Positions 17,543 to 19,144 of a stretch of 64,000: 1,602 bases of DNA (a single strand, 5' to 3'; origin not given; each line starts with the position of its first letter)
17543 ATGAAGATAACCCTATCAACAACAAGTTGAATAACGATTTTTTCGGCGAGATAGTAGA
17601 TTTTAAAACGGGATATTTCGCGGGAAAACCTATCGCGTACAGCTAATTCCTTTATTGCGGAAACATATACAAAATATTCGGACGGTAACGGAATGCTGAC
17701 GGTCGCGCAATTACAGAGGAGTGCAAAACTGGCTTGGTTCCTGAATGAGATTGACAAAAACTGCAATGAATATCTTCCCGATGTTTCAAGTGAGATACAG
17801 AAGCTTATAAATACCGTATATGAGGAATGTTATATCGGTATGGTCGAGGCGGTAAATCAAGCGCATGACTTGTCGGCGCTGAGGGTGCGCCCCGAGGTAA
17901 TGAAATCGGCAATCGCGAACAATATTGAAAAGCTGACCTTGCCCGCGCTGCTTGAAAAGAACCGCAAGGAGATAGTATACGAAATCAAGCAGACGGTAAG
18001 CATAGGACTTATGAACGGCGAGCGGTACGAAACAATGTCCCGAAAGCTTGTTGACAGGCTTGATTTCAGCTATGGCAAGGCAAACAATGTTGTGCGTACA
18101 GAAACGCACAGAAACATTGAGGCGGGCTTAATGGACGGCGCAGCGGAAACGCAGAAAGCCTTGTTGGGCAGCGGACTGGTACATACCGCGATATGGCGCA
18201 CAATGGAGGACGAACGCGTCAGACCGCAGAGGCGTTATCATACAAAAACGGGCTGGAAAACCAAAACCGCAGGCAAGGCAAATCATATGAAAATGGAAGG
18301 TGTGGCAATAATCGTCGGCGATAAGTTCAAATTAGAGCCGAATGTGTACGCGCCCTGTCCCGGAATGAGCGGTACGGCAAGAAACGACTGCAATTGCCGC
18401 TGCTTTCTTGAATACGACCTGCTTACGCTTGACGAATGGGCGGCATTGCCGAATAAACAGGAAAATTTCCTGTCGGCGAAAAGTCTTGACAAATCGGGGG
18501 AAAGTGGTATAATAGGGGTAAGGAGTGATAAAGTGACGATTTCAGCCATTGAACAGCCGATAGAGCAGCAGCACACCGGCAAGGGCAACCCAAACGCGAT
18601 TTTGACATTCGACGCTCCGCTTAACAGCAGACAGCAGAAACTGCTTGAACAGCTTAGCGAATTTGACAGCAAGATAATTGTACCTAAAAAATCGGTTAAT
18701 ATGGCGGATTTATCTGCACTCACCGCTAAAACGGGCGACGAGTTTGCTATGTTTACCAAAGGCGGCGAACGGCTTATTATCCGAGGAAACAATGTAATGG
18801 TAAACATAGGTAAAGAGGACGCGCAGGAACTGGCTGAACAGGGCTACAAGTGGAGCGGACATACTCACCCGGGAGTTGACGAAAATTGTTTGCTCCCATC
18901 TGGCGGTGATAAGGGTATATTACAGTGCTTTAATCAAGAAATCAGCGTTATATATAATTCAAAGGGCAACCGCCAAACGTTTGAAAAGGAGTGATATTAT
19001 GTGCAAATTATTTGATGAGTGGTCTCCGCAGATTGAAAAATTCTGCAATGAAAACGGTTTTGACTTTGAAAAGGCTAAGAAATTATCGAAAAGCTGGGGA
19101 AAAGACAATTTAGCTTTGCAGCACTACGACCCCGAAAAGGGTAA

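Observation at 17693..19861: MuF (SPP1 gp7-like) protein with a C-terminal JAMM-motif domain followed by two small orphan ORFs: candidate phage-borne polymorphic toxin/immunity cassette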

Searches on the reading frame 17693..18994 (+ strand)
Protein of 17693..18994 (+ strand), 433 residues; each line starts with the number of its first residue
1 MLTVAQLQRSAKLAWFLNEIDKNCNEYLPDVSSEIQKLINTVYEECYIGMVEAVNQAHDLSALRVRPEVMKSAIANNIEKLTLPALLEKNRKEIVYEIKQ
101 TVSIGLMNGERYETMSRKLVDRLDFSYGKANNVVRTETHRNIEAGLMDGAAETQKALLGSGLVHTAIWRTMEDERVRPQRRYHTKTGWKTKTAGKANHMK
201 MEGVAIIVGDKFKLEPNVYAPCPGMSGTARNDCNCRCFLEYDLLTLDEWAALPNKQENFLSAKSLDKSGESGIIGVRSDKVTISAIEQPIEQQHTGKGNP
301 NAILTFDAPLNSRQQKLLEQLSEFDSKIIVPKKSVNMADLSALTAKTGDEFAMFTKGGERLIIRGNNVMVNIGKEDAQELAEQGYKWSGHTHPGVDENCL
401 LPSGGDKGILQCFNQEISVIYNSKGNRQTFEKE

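Call 3: search_protein_families(library=pfam, proteins=[window:17693-18991:+], max_evalue=1)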
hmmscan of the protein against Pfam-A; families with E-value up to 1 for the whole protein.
window:17693-18991:+ (433 aa): 1 family
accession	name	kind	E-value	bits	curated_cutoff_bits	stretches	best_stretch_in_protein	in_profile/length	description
PF04233.19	Phage_Mu_F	-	3.4e-11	44.3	29.6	1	97-239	2-111/112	Phage Mu protein F like protein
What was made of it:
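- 17981..18409 (+): MuF domain (residues 97-239). Pfam PF04233 E 3.4e-11 (call 3).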

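Call 4: search_protein_families(library=phrogs, proteins=[window:17693-18991:+], max_evalue=0.1)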
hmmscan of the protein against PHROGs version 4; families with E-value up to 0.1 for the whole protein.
window:17693-18991:+ (433 aa): 10 families
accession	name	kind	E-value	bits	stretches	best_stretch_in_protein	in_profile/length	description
phrog_115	-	head and packaging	4.3e-13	50.3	1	17-143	127-255/665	minor head protein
phrog_595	-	head and packaging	1.9e-12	48.3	1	16-151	104-243/513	head maturation protease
phrog_2468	-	head and packaging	1.2e-11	45.7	1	26-241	82-271/303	head morphogenesis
phrog_324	-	head and packaging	1.5e-10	41.7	1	91-244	199-319/624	head morphogenesis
phrog_4728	-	head and packaging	1.7e-06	28.1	1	32-177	121-262/591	head morphogenesis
phrog_7625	-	head and packaging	3.4e-06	27.2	1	13-138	48-175/504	head morphogenesis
phrog_19443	-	head and packaging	1.7e-05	24.5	1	62-154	136-228/579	minor head protein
phrog_3517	-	head and packaging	0.00012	22.6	1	129-258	234-344/371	head morphogenesis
phrog_2841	-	head and packaging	0.00082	19.5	1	89-138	190-239/525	minor head protein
phrog_2662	-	head and packaging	0.018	14.6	0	98-249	591-715/717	portal protein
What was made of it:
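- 17981..18409 (+): PHROG head-morphogenesis / minor-head families (call 4).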

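Call 6: search_protein_families(library=ncbifam, proteins=[window:17693-18991:+], max_evalue=1)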
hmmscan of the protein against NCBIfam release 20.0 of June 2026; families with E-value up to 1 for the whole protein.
window:17693-18991:+ (433 aa): 2 families
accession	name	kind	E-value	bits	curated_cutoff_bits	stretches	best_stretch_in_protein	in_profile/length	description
NF004874.0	PRK06231.2-1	equivalog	0.061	13.8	158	1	76-148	48-119/130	F0F1 ATP synthase subunit B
NF009732.0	PRK13255.1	equivalog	0.12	11.9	213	1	189-222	84-117/218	thiopurine S-methyltransferase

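Call 35: search_protein_families(library=pfam, alignment_id=A2, max_evalue=0.001)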
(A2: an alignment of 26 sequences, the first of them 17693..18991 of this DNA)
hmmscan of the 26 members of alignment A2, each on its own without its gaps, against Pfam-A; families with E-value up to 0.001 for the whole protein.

A. member 1, window:17693-18991:+ (433 aa): 1 family
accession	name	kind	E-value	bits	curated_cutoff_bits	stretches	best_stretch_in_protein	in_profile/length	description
PF04233.19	Phage_Mu_F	-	3.4e-11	44.3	29.6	1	97-239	2-111/112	Phage Mu protein F like protein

B. families by the number of members that match (of 26 scanned): 6 families
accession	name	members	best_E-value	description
PF06152.16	Phage_min_cap2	9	2.5e-123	Phage minor capsid protein 2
PF04233.19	Phage_Mu_F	7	3.9e-19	Phage Mu protein F like protein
PF04860.17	Phage_portal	1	2e-44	Phage portal protein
PF13479.12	AAA_24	1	4.1e-35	AAA domain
PF06745.19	ATPase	1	0.00058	KaiC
PF01637.24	ATPase_2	1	0.00098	ATPase domain predominantly from Archaea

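Call 53: find_encoding_contigs(protein=window:17693-18994:+, flank=10000, max_places=6)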
Protein window:17693-18994:+ (433 aa): no gene with exactly this product is on record in the collection.

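Call 93: search_protein_families(library=padloc, proteins=[window:17693-18991:+], max_evalue=0.1)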
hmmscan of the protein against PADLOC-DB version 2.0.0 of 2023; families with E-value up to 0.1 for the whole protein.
window:17693-18991:+ (433 aa): 0 families
